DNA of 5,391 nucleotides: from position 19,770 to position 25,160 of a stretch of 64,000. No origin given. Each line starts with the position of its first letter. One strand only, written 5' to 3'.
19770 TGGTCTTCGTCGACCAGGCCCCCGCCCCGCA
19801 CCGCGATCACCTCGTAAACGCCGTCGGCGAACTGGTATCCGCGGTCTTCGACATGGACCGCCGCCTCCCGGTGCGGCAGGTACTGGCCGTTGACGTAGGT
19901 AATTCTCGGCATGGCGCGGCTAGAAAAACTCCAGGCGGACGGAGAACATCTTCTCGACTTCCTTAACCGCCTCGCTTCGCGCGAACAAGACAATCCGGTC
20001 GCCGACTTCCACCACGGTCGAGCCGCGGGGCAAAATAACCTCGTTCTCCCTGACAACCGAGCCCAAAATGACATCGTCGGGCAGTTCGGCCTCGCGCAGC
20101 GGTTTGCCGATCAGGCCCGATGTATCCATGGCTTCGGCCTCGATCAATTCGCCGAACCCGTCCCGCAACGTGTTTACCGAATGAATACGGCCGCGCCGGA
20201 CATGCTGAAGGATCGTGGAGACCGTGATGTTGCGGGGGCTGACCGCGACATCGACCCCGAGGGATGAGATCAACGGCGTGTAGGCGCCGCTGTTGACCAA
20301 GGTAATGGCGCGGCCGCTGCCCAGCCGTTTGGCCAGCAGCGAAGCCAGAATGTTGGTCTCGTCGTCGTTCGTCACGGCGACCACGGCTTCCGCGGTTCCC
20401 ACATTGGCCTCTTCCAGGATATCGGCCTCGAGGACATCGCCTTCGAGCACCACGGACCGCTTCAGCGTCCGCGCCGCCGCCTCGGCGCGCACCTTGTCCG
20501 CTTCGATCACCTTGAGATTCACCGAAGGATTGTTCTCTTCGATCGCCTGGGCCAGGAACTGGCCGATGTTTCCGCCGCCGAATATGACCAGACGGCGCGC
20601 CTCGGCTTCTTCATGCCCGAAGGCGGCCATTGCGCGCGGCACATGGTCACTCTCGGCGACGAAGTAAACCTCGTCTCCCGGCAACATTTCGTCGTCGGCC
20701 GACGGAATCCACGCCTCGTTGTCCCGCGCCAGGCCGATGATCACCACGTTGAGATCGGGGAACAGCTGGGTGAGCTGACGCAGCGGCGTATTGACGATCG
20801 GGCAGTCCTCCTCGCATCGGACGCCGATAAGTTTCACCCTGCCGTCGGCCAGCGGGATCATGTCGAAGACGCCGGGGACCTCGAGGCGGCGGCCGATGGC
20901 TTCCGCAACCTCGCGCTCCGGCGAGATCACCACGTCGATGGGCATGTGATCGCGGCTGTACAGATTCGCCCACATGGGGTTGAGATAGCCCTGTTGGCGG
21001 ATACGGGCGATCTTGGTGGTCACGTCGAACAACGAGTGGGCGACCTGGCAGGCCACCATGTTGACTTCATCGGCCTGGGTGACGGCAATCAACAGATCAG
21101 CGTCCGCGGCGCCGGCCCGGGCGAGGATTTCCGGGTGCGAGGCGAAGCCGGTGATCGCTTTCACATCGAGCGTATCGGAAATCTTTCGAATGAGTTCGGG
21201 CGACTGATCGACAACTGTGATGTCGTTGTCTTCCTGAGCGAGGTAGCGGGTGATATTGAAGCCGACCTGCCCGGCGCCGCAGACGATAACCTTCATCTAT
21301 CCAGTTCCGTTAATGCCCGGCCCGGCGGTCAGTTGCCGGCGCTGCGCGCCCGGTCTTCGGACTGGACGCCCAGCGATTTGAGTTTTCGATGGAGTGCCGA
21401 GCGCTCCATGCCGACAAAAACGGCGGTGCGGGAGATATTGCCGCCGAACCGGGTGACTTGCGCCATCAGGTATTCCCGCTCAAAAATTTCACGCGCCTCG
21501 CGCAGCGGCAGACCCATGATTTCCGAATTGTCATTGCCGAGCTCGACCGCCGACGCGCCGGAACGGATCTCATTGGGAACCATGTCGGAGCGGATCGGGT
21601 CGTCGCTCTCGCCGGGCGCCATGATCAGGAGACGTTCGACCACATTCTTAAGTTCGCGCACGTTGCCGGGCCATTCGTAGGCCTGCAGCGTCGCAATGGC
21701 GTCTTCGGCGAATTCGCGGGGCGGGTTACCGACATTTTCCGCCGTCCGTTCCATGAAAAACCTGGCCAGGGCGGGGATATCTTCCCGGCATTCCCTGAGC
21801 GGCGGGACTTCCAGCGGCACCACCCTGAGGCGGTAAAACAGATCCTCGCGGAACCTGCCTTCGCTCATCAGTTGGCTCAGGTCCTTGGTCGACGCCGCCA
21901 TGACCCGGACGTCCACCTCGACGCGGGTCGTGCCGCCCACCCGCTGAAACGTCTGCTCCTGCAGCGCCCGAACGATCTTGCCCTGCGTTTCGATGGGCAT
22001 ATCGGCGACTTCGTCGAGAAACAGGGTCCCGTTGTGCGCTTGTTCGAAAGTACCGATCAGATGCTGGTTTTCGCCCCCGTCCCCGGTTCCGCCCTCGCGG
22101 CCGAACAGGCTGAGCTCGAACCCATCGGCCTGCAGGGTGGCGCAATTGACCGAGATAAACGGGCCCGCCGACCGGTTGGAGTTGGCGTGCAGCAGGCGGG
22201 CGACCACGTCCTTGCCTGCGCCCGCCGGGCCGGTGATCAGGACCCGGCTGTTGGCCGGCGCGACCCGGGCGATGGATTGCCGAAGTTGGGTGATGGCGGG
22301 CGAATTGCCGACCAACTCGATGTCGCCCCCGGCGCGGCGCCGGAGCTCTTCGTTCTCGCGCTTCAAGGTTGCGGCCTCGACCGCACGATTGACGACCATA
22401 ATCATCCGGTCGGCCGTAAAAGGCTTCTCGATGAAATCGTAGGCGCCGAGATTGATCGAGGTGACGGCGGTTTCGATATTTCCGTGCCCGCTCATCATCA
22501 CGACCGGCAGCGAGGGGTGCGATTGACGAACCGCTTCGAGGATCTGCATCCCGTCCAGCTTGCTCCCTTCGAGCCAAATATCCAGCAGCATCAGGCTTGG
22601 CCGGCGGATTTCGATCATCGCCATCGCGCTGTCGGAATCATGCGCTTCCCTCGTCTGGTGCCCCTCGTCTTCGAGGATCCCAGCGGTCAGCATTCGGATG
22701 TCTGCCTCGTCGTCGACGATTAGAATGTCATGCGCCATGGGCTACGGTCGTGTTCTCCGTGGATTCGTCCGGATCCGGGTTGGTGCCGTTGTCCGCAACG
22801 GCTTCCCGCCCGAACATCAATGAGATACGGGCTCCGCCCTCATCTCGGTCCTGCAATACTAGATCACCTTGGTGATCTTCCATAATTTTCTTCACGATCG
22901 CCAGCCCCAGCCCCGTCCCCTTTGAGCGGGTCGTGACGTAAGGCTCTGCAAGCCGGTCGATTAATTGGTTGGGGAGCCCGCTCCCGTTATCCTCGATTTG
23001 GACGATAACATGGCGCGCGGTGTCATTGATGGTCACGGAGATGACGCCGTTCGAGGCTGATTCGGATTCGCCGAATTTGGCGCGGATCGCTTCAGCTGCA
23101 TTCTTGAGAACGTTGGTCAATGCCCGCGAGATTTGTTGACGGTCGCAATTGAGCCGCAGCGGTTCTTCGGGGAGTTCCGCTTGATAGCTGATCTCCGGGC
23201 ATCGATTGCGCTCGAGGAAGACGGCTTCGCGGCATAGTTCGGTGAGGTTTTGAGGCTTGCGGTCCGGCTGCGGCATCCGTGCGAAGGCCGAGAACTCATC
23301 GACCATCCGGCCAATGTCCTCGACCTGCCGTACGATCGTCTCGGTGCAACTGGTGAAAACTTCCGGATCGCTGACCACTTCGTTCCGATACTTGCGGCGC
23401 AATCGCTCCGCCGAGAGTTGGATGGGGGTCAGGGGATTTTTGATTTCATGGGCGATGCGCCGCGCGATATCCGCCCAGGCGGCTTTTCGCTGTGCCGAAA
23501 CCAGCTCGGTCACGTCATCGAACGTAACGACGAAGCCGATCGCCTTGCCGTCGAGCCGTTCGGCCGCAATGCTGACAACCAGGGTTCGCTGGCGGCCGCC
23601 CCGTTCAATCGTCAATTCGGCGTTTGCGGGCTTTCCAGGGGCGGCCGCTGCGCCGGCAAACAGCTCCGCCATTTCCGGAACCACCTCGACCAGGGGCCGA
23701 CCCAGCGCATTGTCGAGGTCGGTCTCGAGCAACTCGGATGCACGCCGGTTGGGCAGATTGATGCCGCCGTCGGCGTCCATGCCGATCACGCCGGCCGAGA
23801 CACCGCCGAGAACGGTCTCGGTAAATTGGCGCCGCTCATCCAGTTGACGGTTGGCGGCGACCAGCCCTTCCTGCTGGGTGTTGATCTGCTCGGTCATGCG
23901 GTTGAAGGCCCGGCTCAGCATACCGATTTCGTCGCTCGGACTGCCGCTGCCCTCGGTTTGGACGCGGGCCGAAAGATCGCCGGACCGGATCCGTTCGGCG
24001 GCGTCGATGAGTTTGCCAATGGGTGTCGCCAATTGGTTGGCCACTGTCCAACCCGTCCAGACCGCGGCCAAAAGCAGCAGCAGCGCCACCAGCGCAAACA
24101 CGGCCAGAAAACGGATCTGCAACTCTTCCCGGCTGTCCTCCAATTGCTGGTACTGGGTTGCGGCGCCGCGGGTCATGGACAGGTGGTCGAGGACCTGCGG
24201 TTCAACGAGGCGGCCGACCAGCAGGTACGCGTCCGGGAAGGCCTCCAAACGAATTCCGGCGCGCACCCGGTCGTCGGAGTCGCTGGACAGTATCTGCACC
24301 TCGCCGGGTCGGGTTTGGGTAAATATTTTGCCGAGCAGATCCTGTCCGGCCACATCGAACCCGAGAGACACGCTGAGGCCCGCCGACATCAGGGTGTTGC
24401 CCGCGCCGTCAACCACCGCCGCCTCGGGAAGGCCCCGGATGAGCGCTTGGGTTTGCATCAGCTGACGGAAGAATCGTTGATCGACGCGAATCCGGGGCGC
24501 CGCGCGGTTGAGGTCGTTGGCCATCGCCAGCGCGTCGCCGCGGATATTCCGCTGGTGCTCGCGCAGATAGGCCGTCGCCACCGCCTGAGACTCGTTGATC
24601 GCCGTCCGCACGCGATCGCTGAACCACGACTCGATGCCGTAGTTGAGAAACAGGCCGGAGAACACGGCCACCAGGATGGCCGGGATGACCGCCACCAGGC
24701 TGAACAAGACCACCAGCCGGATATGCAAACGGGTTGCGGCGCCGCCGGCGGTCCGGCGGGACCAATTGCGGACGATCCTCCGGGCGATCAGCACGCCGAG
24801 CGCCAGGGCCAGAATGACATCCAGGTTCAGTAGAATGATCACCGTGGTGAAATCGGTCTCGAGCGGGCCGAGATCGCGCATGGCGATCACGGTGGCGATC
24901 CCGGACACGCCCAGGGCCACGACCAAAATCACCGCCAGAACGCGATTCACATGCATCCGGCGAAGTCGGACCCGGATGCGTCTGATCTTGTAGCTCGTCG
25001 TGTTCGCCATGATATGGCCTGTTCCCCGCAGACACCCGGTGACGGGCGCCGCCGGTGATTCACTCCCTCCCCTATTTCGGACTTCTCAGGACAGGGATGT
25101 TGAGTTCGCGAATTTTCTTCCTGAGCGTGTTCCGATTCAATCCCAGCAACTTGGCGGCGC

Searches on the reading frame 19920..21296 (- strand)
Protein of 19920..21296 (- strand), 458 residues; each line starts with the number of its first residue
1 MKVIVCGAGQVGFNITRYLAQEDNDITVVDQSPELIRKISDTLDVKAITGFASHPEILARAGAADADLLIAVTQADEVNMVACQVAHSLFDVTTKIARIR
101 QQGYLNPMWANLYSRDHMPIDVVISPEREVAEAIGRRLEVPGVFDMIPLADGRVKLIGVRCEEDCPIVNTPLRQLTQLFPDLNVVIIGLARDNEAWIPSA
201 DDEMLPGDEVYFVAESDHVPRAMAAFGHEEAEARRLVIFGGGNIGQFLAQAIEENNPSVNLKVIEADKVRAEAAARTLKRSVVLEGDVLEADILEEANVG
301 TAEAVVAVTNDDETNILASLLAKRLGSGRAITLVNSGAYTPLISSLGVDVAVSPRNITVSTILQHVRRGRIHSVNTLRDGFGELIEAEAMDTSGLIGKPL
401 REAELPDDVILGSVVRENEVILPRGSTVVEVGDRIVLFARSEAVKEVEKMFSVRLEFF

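Call 31: search_protein_families(library=pfam, proteins=[window:19920-21296:-], max_evalue=0.00001)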
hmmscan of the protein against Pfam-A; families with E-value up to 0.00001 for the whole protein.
window:19920-21296:- (458 aa): 6 families
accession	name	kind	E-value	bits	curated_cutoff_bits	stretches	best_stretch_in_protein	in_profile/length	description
PF02254.24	TrkA_N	-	1.6e-47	161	23.8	2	3-126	1-116/116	TrkA-N domain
PF02080.26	TrkA_C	-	2.6e-25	88.6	27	2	385-451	2-70/71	TrkA-C domain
PF13241.12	NAD_binding_7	-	2e-09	38.4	22.1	0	2-87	9-83/104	Putative NAD(P)-binding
PF03435.24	Sacchrp_dh_NADP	-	3.6e-07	31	25.1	0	3-44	1-47/129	Saccharopine dehydrogenase NADP binding domain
PF03807.23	F420_oxidored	-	6e-07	30.4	21.6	0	4-49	3-50/94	NADP oxidoreductase coenzyme F420-dependent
PF13478.12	XdhC_C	-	7.4e-06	26.9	29.7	0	3-82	1-76/125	XdhC Rossmann domain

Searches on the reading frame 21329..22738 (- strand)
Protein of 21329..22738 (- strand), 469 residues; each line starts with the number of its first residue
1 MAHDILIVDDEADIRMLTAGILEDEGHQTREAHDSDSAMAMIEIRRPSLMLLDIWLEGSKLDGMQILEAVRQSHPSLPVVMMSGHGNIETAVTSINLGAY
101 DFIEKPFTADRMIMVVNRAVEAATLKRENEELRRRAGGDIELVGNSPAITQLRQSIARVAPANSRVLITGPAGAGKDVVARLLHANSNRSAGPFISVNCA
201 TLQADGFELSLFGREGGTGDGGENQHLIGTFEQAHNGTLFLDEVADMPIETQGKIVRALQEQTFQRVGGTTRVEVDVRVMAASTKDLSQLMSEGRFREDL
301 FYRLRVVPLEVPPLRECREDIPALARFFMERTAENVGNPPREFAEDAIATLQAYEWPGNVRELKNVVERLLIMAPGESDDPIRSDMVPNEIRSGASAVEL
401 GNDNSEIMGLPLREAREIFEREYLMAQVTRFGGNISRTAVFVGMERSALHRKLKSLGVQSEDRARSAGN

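Call 31: search_protein_families(library=pfam, proteins=[window:21329-22738:-], max_evalue=0.00001)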
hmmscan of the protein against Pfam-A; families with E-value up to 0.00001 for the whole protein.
window:21329-22738:- (469 aa): 5 families
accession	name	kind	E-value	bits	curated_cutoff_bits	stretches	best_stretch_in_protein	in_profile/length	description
PF00158.32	Sigma54_activat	-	1e-55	188.4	20.2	1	142-309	1-167/168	Sigma-54 interaction domain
PF00072.30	Response_reg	-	2.1e-26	92.7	30.2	1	5-116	1-110/111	Response regulator receiver domain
PF14532.12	Sigma54_activ_2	-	1e-24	87.7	25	1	143-314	1-138/138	Sigma-54 interaction domain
PF25601.1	AAA_lid_14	-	8e-24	83.7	27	1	315-396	1-79/87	AAA+ ATPase lid domain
PF02954.25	HTH_8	-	1.4e-09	38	22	1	416-454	2-40/42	Bacterial regulatory protein, Fis family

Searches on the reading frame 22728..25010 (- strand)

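Call 31: search_protein_families(library=pfam, proteins=[window:22728-25010:-], max_evalue=0.00001)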
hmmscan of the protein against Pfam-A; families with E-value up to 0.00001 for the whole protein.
window:22728-25010:- (760 aa): 6 families
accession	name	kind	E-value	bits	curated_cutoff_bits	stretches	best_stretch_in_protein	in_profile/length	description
PF19312.4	NtrY_N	-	1.3e-48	166.3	23.2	1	26-311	9-291/291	NtrY N-terminal region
PF02518.31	HATPase_c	-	2.2e-22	80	26.4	1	623-733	2-107/111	Histidine kinase-, DNA gyrase B-, and HSP90-like ATPase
PF00672.30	HAMP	-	5.5e-12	46.3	25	1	323-377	2-52/53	HAMP domain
PF00512.31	HisKA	-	2e-11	44.2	26.9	1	514-580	4-64/66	His Kinase A (phospho-acceptor) domain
PF00989.32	PAS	-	2.7e-08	34.3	22.6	1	403-500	9-113/113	PAS fold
PF08448.16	PAS_4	-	2e-06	28.4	23.1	1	405-503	5-108/110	PAS fold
